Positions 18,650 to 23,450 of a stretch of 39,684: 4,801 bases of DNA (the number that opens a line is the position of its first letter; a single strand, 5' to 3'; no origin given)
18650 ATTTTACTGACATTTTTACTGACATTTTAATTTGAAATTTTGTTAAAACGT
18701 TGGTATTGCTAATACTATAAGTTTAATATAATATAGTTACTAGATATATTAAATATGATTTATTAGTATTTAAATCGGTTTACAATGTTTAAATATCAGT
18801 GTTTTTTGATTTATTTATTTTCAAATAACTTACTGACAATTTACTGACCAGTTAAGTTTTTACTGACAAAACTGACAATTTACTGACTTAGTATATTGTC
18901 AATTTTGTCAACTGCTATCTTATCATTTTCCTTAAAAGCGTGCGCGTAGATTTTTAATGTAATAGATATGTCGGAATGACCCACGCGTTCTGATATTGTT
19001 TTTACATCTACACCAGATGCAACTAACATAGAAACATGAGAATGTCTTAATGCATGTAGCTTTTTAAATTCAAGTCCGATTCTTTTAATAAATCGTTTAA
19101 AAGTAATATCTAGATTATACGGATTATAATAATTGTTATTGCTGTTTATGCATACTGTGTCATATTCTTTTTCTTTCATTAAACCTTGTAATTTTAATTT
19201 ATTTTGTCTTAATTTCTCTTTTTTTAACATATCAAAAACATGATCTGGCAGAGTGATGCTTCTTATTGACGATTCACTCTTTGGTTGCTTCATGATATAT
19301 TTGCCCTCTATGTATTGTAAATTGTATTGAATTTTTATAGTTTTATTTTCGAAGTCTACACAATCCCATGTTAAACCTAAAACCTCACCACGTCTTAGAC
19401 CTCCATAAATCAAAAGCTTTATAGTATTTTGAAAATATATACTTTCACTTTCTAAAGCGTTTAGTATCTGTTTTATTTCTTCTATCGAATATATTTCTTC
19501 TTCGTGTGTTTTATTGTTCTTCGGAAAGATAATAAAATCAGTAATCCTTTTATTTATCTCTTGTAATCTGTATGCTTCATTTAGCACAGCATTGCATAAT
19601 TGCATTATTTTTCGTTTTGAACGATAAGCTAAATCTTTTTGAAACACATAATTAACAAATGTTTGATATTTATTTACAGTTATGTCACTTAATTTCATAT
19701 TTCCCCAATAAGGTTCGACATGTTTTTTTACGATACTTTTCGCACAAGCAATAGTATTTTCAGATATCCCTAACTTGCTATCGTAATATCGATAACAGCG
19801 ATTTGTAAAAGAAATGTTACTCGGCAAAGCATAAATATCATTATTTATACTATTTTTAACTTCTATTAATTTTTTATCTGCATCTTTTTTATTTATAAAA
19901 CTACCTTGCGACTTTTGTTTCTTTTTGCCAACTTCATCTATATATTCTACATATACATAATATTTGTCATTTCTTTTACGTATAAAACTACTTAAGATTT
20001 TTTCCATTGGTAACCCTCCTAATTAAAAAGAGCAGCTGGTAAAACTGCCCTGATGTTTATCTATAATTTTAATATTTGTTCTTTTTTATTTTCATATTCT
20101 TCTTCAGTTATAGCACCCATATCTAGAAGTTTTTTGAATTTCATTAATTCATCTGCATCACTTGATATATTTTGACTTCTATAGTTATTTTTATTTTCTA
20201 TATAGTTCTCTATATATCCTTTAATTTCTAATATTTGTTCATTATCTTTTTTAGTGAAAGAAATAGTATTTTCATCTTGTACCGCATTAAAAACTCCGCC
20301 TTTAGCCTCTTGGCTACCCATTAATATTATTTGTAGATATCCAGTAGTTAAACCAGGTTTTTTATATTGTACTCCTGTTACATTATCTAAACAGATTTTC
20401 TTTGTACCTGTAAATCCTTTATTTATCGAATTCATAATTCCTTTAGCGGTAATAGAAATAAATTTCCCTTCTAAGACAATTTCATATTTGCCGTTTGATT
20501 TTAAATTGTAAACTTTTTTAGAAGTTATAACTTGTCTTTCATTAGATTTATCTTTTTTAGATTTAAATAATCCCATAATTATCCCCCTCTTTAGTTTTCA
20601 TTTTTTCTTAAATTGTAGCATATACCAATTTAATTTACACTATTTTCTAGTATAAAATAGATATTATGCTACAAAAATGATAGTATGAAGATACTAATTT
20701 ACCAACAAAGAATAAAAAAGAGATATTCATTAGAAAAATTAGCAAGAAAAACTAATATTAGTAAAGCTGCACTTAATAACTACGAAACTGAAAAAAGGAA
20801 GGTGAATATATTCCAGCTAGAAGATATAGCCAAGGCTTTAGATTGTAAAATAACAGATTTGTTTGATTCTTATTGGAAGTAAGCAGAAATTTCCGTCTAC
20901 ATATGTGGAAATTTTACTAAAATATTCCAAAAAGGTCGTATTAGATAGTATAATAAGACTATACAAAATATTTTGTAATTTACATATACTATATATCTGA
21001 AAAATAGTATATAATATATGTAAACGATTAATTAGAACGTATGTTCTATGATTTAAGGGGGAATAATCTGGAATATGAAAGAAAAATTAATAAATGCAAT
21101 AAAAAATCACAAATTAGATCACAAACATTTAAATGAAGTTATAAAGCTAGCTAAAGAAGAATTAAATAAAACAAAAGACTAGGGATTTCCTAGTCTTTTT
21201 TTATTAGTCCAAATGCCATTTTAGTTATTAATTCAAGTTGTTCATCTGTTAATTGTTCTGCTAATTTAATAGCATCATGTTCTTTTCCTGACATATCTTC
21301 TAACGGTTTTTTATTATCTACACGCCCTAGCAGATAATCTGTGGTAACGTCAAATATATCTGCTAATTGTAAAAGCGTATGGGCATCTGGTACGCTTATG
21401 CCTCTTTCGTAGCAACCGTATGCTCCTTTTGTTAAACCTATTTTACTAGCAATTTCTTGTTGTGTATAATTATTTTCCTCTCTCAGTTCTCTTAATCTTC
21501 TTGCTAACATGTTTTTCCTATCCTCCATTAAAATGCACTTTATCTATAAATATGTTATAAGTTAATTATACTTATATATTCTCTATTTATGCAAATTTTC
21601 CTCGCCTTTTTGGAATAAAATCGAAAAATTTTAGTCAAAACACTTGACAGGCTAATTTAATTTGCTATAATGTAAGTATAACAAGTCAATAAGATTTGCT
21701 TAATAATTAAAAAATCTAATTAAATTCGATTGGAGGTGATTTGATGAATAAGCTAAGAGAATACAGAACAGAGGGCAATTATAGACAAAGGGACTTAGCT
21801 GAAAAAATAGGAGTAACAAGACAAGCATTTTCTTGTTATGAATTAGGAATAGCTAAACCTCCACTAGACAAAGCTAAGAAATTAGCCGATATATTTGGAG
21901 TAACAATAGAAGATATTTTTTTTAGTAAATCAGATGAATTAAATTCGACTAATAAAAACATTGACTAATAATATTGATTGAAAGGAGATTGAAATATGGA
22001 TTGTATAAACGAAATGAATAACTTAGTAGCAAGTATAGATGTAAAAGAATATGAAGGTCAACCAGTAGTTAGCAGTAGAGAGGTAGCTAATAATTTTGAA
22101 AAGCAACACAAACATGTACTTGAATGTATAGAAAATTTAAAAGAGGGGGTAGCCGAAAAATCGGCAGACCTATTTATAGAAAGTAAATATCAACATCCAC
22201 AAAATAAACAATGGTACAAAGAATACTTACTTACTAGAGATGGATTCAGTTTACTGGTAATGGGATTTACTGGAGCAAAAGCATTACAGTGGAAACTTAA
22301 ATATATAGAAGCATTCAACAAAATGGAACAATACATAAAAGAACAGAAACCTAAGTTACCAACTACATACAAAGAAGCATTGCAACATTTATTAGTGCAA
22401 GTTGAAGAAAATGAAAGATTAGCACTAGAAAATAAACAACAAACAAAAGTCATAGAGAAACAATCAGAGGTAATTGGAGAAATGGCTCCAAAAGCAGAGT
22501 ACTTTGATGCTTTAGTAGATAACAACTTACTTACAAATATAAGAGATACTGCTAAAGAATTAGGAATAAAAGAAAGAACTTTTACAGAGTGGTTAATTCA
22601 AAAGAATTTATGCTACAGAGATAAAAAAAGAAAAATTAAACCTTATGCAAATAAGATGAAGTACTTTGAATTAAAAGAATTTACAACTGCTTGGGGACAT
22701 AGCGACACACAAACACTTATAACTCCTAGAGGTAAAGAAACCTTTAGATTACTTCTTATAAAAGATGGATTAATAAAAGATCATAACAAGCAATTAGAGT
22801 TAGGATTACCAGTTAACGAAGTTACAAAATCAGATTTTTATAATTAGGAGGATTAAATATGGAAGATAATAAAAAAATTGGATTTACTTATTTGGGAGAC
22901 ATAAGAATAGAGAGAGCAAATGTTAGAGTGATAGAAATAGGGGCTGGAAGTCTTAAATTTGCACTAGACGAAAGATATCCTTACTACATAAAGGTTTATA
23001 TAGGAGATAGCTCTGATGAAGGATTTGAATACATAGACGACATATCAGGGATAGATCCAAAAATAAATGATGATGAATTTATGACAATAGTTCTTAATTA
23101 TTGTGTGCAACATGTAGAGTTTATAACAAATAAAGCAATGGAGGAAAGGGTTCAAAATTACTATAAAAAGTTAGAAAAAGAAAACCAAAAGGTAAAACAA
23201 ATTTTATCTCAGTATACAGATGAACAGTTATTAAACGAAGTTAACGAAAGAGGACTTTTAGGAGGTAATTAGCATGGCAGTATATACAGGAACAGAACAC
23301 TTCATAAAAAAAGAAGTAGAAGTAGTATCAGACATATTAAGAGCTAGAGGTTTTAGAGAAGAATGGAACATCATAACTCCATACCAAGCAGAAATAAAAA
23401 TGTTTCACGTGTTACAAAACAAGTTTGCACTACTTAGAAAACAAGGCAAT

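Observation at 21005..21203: Candidate LexA (SOS) box guarding a 35-codon ORF in the lysogeny switch, next to a repressor too short to self-cleave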

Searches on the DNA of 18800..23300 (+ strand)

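Call 4: search_dna_similar(query=window:18800-23300:+, collection=phages, mode=near, max_rows=25)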
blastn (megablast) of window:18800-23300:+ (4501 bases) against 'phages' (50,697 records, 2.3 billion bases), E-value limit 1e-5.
Records with a match: 2; places in all: 2; records where one place covers at least 80% of the query: 0.
Best place of each record, by identity: 80-90% 2.
By first word of the organism name: Clostridioides 2.
By host as written in the record: Clostridioides difficile 2.
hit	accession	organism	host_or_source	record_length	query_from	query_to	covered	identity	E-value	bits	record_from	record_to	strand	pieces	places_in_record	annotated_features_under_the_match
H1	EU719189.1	Clostridioides phage phiCD27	Clostridioides difficile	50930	3522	3644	3%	82.1%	3e-19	104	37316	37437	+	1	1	putative antirepressor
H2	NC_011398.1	Clostridioides phage phiCD27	Clostridioides difficile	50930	3522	3644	3%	82.1%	3e-19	104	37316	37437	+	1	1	anti-repressor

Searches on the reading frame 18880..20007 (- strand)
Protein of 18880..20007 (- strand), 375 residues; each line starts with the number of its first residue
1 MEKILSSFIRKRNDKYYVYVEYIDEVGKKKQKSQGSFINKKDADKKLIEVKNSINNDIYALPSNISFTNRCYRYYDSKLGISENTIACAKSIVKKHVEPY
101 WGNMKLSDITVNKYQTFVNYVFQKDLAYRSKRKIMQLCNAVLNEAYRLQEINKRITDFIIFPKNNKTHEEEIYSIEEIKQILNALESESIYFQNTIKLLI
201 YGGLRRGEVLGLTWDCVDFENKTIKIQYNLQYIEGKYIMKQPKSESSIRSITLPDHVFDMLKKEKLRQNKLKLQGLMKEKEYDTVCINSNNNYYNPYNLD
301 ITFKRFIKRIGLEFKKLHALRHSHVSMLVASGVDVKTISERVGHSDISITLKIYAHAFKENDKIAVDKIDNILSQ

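Call 7: search_protein_families(library=pfam, proteins=[window:18880-20007:-], max_evalue=0.01)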
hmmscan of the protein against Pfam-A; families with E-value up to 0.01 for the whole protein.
window:18880-20007:- (375 aa): 4 families
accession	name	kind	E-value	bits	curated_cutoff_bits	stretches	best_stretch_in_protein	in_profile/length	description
PF00589.27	Phage_integrase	-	1.4e-26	93.8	27.1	1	176-359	6-170/172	Phage integrase family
PF14659.12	Phage_int_SAM_3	-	6.3e-11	42.8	22.6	1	71-120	6-56/58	Phage integrase, N-terminal SAM-like domain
PF14657.12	Arm-DNA-bind_4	-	4.5e-10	39.4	22.3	1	15-58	1-46/47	Arm DNA-binding domain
PF13102.12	Phage_int_SAM_5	-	0.0059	17.4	22.3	1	93-153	28-90/98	Phage integrase SAM-like domain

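Call 8: search_protein_families(library=phrogs, proteins=[window:18880-20007:-], max_evalue=0.01)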
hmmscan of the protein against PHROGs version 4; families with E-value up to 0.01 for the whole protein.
window:18880-20007:- (375 aa): 9 families
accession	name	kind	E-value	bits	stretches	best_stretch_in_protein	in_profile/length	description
phrog_1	-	integration and excision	1.1e-71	243.9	1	5-374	112-452/611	integrase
phrog_216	-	integration and excision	3.5e-30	106.1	1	132-374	16-241/301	integrase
phrog_7685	-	integration and excision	7.2e-19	69.3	1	241-373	121-239/240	integrase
phrog_26960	-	unknown function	5e-12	47.3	1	5-127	7-132/146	-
phrog_34557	-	integration and excision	1.7e-07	32.1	1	198-352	6-162/183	integrase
phrog_35951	-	unknown function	2.3e-05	25.8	1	302-374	8-79/97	-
phrog_25190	-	integration and excision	0.0014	20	0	294-358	26-90/109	integrase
phrog_23271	-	unknown function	0.0017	19.3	1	318-351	12-45/67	-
phrog_7269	-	integration and excision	0.004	18.1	0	303-360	17-72/89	integrase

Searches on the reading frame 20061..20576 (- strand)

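Call 7: search_protein_families(library=pfam, proteins=[window:20061-20576:-], max_evalue=0.01)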
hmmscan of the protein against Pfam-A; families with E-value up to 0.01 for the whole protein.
window:20061-20576:- (171 aa): 3 families
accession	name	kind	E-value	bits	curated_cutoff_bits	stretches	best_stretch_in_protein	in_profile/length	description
PF14472.11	DUF4429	-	1e-10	42.5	25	1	35-118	3-90/95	Domain of unknown function (DUF4429)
PF09851.14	SHOCT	-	3.5e-09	36.5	27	1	142-169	1-28/28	Short C-terminal domain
PF05120.17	GvpG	-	0.00091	19.8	30.6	1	142-170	35-63/67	Gas vesicle protein G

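Call 8: search_protein_families(library=phrogs, proteins=[window:20061-20576:-], max_evalue=0.01)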
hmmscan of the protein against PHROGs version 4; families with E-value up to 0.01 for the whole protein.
window:20061-20576:- (171 aa): 5 families
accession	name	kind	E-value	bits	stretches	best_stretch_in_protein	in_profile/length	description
phrog_2700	-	unknown function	7.1e-21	76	1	3-170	139-330/331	-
phrog_888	-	unknown function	3.4e-15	57.5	1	5-171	100-271/271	-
phrog_19084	-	unknown function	6.8e-05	23.2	1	107-169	244-306/307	-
phrog_20665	-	unknown function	0.00063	20.2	1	92-171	226-306/306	-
phrog_37018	-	unknown function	0.003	18.8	1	139-170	4-35/157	-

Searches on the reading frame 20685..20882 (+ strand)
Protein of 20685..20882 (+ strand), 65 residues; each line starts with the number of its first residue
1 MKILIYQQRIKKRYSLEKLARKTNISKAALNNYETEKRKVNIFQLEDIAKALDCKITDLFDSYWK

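Call 7: search_protein_families(library=pfam, proteins=[window:20685-20882:+], max_evalue=0.01)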
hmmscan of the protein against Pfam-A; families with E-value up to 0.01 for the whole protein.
window:20685-20882:+ (65 aa): 6 families
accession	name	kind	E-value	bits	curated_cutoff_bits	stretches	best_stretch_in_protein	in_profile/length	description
PF01381.28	HTH_3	-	4.1e-12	46.4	23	1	5-59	1-55/55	Helix-turn-helix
PF13443.12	HTH_26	-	1.4e-11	44.9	22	1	10-61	7-59/63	Cro/C1-type HTH DNA-binding domain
PF12844.13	HTH_19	-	2.3e-05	24.7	30.2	1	4-61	3-60/64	Helix-turn-helix domain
PF13560.12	HTH_31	-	5.6e-05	23.8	27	1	8-54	9-56/64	Helix-turn-helix domain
PF13413.12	HTH_25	-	0.0011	19.2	24.6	1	7-35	4-32/62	Helix-turn-helix domain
PF21220.3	RecQ-1-like_HTH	-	0.0079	16.7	27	0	44-61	16-33/51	RecQ-1-like, helix-turn-helix domain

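Call 8: search_protein_families(library=phrogs, proteins=[window:20685-20882:+], max_evalue=0.01)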
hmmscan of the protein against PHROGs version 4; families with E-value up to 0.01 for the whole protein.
window:20685-20882:+ (65 aa): 17 families
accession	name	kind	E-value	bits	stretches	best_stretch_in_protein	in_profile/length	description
phrog_3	-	transcription regulation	5.7e-10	40.5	1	2-62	90-148/430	transcriptional repressor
phrog_8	-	transcription regulation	1.4e-09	38.8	1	5-54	81-130/346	transcriptional regulator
phrog_2439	-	transcription regulation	1.5e-07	31.7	1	7-57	14-64/367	transcriptional regulator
phrog_4583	-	transcription regulation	3.7e-07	31.1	1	15-61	25-71/81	transcriptional repressor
phrog_2967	-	transcription regulation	7e-07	30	1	7-61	17-71/225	transcriptional regulator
phrog_4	-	transcription regulation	2.2e-06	27.9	1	7-60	143-192/400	transcriptional repressor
phrog_7241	-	transcription regulation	2.4e-05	25.4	1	9-60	70-121/122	transcriptional regulator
phrog_2328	-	transcription regulation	3.9e-05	24.4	1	15-61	30-76/128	transcriptional repressor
phrog_5823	-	transcription regulation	4.8e-05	23.7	1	7-60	13-67/404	transcriptional regulator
phrog_21705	-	unknown function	0.00021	21.9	1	12-60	131-179/184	-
phrog_3557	-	transcription regulation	0.00037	21.7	1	9-59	21-71/142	transcriptional regulator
phrog_769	-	transcription regulation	0.00082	20.3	1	7-64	18-72/89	transcriptional repressor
phrog_1373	-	transcription regulation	0.0011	20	1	4-57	67-120/166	transcriptional regulator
phrog_1124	-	transcription regulation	0.0013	19.3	1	11-54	17-61/177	transcriptional regulator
phrog_32768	-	unknown function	0.0014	18.4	1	4-63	13-73/446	-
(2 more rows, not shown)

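Call 37: find_related_loci(query=window:20685-20879:+, collection=viral_contigs, flank=2500)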
Query window:20685-20879:+ (65 aa) in viral_contigs; peptide patterns used: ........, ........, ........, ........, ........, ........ (x = any residue, [..] = any of these).
79 stretches matched a pattern; 13 encode a relative of the query (tblastn E <= 1e-3); 13 distinct loci.
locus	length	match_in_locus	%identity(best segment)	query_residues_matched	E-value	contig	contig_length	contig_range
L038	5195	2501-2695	100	1-65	7e-40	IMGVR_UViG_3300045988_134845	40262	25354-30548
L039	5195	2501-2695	100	1-65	7e-40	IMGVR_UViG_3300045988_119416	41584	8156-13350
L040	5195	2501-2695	100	1-65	7e-40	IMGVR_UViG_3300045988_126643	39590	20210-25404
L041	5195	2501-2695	100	1-65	7e-40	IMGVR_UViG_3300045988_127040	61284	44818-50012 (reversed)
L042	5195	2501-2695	100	1-65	7e-40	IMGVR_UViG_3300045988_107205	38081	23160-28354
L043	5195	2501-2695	98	1-65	3e-39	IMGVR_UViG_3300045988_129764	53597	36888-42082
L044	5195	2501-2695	98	1-65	3e-39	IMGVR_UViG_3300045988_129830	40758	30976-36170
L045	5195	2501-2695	98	1-65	3e-39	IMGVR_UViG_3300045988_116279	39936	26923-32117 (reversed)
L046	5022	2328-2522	98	1-65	3e-39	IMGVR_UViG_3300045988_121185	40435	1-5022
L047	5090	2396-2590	98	1-65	4e-39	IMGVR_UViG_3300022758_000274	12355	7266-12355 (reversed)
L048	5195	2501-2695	97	1-65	1e-38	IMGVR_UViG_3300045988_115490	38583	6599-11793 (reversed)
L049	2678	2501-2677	100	1-59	4e-35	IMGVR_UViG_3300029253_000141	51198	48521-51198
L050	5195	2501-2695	88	1-65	2e-34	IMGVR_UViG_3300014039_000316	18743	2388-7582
